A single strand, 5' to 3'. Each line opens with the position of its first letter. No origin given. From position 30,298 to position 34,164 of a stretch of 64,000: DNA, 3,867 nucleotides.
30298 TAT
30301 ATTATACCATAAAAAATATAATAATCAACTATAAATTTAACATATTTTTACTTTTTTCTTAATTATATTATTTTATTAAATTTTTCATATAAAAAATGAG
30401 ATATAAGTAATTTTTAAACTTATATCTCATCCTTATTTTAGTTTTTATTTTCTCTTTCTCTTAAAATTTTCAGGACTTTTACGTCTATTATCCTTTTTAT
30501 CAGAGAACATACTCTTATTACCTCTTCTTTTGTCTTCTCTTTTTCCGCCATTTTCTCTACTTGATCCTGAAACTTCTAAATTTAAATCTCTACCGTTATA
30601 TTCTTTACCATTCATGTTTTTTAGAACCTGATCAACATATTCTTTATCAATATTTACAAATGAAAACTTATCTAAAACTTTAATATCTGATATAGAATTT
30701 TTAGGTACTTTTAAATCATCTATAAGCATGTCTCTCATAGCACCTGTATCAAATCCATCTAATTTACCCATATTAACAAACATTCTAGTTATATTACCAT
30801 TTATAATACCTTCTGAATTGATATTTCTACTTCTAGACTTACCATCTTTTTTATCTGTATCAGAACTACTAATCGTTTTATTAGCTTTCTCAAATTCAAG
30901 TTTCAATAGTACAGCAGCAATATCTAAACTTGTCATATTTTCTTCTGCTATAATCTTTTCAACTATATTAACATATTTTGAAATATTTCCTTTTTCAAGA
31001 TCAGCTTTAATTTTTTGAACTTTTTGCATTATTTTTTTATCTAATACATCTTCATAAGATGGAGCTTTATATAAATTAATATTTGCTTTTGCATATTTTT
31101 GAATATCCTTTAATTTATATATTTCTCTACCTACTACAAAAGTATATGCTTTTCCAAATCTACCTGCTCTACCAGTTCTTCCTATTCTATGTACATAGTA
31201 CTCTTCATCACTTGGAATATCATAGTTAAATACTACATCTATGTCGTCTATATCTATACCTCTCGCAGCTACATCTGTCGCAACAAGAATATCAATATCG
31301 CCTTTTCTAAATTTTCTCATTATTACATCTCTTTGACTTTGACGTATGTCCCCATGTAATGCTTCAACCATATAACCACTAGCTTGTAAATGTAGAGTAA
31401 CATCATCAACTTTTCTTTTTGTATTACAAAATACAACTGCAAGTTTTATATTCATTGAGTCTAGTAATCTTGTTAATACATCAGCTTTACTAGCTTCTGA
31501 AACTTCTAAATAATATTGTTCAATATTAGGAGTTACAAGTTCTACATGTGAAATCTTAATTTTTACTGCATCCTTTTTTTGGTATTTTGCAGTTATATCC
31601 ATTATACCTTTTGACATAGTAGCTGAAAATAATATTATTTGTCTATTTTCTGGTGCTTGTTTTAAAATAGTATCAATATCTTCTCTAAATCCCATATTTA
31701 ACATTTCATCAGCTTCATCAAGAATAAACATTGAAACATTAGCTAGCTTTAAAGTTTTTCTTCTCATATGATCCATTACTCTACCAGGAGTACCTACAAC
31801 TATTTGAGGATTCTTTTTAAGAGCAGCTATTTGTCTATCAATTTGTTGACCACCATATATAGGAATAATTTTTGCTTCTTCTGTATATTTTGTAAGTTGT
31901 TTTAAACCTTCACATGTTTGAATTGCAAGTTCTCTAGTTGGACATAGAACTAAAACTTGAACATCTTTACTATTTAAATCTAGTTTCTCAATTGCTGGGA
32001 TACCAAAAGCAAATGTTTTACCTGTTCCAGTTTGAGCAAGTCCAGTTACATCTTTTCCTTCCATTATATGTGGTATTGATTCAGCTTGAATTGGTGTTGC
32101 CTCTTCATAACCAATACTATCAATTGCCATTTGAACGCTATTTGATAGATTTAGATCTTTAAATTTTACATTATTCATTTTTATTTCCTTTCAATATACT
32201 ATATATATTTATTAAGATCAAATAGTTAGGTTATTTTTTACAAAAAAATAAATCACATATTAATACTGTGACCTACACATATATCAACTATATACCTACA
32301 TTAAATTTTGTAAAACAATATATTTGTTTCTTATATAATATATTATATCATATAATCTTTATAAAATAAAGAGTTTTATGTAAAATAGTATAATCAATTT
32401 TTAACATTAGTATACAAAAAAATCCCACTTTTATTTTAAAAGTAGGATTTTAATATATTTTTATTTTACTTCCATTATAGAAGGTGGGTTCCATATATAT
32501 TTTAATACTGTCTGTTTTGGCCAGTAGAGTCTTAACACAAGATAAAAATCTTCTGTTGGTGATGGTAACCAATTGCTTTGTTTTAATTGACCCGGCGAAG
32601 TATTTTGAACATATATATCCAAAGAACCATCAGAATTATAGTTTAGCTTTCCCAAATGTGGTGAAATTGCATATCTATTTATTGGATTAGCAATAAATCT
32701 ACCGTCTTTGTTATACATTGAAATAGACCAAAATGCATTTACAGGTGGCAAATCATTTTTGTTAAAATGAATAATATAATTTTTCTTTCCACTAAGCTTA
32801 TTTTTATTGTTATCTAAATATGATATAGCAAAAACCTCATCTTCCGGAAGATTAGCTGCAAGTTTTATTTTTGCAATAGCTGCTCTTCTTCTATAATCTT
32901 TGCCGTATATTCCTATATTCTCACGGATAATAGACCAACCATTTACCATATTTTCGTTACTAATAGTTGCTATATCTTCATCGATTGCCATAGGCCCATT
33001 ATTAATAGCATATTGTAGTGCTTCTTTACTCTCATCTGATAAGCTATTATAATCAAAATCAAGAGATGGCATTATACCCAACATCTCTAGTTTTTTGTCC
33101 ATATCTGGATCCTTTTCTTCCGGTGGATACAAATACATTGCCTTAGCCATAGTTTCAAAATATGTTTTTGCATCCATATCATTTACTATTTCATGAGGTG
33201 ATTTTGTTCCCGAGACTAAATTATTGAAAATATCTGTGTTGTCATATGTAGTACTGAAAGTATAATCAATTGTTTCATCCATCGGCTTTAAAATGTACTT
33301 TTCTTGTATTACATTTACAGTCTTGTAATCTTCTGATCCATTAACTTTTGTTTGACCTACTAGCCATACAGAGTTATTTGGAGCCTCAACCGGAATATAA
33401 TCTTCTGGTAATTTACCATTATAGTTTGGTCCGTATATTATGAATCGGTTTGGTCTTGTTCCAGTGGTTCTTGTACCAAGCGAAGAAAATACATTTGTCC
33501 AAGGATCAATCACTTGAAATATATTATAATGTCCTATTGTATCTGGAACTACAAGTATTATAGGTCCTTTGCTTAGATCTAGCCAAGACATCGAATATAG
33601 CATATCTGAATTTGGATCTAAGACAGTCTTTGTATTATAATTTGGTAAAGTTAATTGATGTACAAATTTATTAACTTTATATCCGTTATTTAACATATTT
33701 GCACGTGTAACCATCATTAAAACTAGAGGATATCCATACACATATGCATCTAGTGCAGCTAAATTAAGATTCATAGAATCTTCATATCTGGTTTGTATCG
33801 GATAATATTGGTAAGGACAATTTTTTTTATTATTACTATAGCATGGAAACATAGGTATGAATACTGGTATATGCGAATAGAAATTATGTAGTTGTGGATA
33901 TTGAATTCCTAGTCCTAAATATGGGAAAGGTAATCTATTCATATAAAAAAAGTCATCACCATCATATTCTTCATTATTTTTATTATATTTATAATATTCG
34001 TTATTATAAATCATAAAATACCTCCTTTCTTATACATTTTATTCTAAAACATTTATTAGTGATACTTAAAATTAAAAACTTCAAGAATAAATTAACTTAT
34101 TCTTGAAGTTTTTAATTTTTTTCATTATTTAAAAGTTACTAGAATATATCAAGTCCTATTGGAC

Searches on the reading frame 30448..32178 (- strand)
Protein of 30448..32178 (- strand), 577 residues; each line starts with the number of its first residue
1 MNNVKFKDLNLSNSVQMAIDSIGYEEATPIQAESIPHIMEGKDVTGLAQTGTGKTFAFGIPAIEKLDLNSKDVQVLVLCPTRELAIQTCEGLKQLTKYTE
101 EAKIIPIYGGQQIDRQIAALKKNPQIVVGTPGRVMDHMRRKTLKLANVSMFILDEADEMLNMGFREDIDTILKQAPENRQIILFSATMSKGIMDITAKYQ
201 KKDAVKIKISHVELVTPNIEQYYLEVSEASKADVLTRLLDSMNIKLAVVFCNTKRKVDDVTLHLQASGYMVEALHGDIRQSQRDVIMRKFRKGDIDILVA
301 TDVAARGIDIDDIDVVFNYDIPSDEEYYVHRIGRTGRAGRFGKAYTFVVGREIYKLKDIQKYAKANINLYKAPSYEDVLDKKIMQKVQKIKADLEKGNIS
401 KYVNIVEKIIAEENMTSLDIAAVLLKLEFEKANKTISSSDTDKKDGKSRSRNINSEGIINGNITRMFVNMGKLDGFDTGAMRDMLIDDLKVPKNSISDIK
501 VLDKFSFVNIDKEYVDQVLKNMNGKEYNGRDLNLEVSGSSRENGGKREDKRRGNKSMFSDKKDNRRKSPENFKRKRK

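Call 55: search_protein_families(library=pfam, proteins=[window:30448-32178:-], max_evalue=0.00001)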
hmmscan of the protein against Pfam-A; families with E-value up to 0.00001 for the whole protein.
window:30448-32178:- (577 aa): 5 families
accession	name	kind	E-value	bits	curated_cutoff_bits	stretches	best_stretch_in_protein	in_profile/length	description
PF00270.35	DEAD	-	1.2e-53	181.7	26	1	28-194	1-166/167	DEAD/DEAH box helicase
PF00271.37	Helicase_C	-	1.5e-36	125.4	23.5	1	231-339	2-110/110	Helicase conserved C-terminal domain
PF03880.21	DbpA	-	5.4e-17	62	25.6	1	465-535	1-71/72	DbpA RNA binding domain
PF25399.1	DeaD_dimer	-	5.3e-12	46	23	1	373-427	1-55/67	RNA helicase DeaD dimerization domain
PF04851.21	ResIII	-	1.2e-10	42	22.5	1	48-189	30-163/164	Type III restriction enzyme, res subunit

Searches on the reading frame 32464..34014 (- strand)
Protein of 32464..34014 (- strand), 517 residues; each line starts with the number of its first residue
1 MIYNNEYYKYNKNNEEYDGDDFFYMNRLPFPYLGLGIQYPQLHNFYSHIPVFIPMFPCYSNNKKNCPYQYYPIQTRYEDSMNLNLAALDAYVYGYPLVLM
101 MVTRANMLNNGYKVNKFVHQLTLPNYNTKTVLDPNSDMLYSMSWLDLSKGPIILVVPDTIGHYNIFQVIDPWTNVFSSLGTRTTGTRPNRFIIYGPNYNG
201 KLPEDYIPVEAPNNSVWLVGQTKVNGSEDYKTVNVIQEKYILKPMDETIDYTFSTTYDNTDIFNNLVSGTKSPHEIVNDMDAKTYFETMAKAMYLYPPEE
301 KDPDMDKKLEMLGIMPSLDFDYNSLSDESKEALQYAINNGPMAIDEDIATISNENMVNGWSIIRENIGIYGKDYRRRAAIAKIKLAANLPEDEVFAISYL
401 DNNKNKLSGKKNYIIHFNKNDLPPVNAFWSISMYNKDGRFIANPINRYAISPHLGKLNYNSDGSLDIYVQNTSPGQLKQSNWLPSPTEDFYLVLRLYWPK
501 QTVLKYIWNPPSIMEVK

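Call 55: search_protein_families(library=pfam, proteins=[window:32464-34014:-], max_evalue=0.00001)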
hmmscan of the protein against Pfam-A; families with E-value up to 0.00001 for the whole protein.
window:32464-34014:- (517 aa): 2 families
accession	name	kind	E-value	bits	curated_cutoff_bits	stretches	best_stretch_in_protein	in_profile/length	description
PF06863.17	DUF1254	-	6.5e-39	133.6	22.2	1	114-244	1-133/133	Protein of unknown function (DUF1254)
PF06742.16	DUF1214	-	4e-33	114.7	25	1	394-501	3-112/112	Protein of unknown function (DUF1214)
